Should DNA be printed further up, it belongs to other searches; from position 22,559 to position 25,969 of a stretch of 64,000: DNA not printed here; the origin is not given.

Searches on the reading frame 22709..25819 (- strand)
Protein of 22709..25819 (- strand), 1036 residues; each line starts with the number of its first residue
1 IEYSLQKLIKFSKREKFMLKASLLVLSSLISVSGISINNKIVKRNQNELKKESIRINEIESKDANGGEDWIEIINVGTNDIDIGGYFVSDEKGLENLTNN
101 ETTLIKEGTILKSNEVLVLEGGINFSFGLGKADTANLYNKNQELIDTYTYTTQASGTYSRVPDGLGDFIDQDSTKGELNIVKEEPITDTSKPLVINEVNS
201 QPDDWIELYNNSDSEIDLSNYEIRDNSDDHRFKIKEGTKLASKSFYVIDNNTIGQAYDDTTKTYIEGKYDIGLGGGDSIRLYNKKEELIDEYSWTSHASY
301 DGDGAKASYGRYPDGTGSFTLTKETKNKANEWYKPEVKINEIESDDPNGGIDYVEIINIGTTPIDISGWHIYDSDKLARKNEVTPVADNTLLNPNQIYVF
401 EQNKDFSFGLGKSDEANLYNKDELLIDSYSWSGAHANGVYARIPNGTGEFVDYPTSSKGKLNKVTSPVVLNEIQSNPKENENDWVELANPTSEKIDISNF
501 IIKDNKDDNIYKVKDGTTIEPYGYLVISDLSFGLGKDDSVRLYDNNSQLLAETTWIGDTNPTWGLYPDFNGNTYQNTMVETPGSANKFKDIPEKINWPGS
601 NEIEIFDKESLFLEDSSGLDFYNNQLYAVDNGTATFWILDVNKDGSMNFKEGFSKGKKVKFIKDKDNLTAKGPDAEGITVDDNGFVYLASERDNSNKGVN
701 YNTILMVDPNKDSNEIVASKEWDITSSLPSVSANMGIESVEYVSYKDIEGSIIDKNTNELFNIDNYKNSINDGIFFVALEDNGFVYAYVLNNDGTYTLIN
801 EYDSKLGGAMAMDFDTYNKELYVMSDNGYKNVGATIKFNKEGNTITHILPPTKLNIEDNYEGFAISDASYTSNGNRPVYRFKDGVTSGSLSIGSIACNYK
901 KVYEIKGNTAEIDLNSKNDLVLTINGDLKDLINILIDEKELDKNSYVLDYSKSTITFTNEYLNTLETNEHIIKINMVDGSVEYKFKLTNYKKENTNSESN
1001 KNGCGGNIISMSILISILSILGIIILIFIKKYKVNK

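Call 79: search_protein_families(library=pfam, proteins=[window:22709-25819:-], max_evalue=0.0001)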
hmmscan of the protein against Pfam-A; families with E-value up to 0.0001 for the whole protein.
window:22709-25819:- (1036 aa): 2 families
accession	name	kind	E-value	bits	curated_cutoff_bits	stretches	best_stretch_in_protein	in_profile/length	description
PF00932.25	LTD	-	4.2e-56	188.4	34.3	4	190-295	5-108/109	Lamin Tail Domain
PF13449.12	Phytase-like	-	9.9e-09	35.9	27.6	1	617-742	7-131/284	Esterase-like activity of phytase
